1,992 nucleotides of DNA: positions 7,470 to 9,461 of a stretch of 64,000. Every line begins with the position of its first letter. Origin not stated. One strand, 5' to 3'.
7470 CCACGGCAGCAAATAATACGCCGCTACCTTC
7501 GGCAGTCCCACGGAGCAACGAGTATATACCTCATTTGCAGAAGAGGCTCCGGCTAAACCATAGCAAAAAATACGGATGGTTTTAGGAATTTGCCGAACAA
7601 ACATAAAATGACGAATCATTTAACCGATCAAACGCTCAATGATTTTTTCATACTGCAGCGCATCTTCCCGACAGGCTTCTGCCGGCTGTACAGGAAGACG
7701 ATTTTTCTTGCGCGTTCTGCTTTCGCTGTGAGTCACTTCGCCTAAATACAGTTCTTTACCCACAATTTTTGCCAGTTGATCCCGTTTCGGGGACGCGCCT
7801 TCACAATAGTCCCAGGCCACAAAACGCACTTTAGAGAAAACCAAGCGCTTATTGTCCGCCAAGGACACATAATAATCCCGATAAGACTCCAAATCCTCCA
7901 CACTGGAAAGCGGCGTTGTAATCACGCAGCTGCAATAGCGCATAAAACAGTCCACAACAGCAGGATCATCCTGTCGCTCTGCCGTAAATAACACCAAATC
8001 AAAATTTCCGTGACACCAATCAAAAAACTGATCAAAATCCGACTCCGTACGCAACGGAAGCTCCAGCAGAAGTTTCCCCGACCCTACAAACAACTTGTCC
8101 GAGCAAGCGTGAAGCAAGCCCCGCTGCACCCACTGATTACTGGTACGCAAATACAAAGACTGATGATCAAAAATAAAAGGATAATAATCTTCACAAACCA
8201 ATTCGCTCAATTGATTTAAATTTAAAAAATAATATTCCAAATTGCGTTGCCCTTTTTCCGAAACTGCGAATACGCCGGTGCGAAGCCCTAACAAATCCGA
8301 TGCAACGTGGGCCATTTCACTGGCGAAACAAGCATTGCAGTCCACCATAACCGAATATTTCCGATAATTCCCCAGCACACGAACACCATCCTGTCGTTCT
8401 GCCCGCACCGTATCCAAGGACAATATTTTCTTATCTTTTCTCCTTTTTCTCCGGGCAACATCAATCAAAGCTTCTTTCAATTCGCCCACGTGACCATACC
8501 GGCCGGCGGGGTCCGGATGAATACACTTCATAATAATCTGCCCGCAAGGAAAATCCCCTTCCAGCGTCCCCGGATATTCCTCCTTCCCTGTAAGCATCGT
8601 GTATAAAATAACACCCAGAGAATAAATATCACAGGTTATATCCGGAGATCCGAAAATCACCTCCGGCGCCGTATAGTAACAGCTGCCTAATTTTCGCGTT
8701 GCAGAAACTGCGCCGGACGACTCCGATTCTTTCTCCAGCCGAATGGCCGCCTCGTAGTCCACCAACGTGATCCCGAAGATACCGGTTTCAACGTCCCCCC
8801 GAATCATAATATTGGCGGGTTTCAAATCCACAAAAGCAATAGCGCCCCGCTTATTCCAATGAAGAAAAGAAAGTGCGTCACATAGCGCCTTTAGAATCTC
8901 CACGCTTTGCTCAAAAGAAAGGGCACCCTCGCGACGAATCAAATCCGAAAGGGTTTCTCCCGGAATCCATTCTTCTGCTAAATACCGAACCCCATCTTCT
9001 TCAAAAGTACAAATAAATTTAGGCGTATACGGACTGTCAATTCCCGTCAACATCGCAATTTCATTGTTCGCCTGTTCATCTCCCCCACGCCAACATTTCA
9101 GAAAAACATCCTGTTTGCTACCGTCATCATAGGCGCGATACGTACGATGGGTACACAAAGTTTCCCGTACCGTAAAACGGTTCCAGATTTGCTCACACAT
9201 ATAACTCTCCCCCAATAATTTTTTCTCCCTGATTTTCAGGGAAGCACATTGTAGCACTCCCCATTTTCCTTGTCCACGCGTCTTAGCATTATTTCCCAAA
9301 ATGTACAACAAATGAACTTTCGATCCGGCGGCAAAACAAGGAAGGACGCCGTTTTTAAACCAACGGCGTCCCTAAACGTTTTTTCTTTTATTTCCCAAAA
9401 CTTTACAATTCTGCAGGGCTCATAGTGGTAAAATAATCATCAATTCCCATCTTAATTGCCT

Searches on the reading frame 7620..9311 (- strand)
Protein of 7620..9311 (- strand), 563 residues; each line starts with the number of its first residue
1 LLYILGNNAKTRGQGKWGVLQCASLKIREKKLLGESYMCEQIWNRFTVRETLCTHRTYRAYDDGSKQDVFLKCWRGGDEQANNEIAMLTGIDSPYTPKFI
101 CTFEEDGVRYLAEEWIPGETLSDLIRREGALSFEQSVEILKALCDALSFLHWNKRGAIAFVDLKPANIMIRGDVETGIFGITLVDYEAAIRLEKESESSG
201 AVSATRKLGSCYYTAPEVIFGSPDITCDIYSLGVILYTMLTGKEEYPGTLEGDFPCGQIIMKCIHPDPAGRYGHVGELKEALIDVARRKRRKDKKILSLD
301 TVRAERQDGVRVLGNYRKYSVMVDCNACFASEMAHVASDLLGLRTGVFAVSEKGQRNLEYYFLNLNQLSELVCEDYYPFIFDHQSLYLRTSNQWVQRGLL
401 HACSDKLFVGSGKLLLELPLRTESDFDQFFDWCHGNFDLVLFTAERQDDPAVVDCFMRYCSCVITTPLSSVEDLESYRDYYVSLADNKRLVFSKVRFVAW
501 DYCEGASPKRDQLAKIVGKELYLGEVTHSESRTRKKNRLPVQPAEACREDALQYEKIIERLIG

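Call 30: find_encoding_contigs(protein=window:7620-9311:-, flank=10000, max_places=1)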
Protein window:7620-9311:- (563 aa): no gene with exactly this product is on record in the collection.

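Call 64: search_protein_families(library=pfam, proteins=[window:7620-9311:-], max_evalue=0.00001)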
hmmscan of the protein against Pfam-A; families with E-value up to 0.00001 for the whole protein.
window:7620-9311:- (563 aa): 2 families
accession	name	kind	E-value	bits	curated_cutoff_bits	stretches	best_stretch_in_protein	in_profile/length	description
PF00069.31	Pkinase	-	3.6e-28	99.1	31.7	1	78-248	42-199/263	Protein kinase domain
PF07714.23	PK_Tyr_Ser-Thr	-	6.1e-09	36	23.1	1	59-249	21-208/258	Protein tyrosine and serine/threonine kinase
